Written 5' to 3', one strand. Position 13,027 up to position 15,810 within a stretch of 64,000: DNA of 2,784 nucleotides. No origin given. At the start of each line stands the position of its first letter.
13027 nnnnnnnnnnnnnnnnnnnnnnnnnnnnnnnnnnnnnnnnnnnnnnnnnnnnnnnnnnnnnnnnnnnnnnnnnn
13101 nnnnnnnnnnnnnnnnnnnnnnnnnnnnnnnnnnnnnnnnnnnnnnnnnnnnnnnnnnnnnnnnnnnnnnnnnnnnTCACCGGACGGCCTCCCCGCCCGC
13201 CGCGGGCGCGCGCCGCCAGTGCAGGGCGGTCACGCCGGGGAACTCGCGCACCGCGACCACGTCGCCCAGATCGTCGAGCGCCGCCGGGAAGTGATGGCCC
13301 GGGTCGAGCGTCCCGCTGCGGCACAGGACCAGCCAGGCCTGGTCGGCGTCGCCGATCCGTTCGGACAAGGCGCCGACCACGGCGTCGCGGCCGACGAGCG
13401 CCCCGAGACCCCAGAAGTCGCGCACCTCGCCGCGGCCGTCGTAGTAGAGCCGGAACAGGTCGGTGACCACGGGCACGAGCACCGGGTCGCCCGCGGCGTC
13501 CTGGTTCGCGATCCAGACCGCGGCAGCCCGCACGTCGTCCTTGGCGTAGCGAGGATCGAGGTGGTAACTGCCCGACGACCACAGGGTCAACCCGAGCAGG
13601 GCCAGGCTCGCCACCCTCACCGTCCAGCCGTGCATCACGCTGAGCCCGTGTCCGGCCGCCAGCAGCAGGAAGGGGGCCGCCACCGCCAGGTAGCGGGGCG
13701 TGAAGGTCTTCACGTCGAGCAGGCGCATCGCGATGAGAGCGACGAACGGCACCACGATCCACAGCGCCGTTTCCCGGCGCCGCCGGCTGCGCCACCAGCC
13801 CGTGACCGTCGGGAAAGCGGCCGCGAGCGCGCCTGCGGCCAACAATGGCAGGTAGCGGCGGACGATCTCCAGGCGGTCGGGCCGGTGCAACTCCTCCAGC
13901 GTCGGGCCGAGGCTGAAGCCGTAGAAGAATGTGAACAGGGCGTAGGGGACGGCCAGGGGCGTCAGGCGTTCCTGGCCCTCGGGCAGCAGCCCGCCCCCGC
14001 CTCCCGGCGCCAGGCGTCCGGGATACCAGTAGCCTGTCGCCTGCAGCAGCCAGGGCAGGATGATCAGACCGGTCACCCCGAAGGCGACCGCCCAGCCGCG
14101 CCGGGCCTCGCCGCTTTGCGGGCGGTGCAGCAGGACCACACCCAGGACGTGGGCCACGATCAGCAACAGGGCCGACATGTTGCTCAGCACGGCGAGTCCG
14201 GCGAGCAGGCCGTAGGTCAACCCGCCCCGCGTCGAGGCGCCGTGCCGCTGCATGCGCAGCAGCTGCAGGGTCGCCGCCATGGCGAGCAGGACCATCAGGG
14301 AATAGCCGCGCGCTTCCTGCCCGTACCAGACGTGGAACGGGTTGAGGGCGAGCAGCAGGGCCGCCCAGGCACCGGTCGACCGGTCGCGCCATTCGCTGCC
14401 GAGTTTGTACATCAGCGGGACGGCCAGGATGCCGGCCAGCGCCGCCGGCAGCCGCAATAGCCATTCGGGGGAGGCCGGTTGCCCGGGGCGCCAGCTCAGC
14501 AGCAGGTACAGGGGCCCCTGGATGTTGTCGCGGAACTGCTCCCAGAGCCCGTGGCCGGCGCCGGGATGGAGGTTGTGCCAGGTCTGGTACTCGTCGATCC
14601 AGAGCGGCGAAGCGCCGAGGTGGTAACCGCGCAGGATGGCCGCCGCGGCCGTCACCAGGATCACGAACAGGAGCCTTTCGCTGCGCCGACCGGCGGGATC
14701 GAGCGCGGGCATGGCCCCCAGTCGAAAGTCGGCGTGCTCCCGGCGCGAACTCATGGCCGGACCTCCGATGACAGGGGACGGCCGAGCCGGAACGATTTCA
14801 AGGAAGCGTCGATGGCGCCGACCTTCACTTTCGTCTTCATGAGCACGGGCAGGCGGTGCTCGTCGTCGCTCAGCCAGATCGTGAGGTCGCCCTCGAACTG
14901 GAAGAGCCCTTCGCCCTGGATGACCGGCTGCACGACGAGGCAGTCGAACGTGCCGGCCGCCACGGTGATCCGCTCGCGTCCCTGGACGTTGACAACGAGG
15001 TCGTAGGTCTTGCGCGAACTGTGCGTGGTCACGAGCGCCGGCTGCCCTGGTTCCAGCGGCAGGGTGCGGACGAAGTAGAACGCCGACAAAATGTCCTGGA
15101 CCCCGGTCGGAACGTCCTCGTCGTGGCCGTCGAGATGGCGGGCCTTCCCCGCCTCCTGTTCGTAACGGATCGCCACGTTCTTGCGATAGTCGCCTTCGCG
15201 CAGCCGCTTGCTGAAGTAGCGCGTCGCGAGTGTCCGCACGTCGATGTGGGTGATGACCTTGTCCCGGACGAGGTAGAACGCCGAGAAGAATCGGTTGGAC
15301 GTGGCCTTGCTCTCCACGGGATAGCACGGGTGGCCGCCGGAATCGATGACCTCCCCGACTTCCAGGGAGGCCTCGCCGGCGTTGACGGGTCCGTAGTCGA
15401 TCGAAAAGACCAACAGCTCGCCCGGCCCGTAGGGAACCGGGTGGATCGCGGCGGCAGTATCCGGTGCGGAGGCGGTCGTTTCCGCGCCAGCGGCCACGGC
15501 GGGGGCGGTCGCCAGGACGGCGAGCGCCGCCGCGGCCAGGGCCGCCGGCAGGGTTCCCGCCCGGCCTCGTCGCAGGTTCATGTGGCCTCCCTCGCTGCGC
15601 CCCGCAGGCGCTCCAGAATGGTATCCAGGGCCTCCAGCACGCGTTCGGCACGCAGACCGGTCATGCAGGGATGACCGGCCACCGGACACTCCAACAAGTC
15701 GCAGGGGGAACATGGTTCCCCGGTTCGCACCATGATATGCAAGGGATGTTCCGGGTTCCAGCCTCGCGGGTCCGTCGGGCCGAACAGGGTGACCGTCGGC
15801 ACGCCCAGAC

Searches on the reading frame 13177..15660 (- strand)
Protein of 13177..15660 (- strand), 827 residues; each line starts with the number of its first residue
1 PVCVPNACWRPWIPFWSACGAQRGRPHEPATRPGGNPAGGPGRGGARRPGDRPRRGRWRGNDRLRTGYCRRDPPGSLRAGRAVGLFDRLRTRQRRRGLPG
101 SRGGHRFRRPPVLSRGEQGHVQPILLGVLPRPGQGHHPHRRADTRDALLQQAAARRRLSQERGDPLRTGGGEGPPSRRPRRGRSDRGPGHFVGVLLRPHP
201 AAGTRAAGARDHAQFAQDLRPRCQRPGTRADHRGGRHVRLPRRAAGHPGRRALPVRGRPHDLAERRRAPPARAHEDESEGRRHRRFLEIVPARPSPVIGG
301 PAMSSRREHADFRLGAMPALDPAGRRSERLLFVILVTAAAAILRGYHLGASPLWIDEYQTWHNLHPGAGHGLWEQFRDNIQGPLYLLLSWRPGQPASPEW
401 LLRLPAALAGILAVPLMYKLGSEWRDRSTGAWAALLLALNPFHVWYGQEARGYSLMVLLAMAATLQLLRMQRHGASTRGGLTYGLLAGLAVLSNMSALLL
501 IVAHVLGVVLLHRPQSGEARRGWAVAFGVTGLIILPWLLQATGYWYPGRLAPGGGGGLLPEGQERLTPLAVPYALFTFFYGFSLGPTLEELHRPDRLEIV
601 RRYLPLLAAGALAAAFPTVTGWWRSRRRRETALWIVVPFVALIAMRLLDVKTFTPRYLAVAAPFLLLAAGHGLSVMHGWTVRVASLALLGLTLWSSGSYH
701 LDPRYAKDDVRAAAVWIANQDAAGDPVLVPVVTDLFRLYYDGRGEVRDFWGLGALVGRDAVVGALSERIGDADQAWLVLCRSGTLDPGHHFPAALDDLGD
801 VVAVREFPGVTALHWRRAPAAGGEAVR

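Call 32: search_protein_families(library=pfam, proteins=[window:13177-15660:-], max_evalue=0.001)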
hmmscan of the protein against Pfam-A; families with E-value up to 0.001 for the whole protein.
window:13177-15660:- (827 aa): 2 families
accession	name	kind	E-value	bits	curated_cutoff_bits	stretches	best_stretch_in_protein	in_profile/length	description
PF13231.12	PMT_2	-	4e-11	43.8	26.1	1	398-538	20-158/160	Dolichyl-phosphate-mannose-protein mannosyltransferase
PF02366.24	PMT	-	4.7e-08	33.3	22.7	1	396-540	78-233/245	Dolichyl-phosphate-mannose-protein mannosyltransferase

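Call 54: search_protein_families(library=ncbifam, proteins=[window:13177-15660:-], max_evalue=0.001)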
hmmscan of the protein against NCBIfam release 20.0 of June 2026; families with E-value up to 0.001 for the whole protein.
window:13177-15660:- (827 aa): 4 families
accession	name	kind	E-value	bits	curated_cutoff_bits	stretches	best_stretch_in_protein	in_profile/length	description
NF052499.1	MnslTaseMT1671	equivalog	1.9e-12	46.4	900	1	321-544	17-242/523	mannosyltransferase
TIGR03663.1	TIGR03663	subfamily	1.7e-07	30.7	126.25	1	332-504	3-173/435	flippase activity-associated protein Agl23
TIGR04154.1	archaeo_STT3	subfamily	0.00019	19.9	450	1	402-495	98-205/831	oligosaccharyl transferase, archaeosortase A system-associated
NF047440.1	LA3751_2_3_fam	subfamily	0.00085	18.3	200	0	406-492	105-191/460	LA_3751/LA_3752 family putative glycosyltransferase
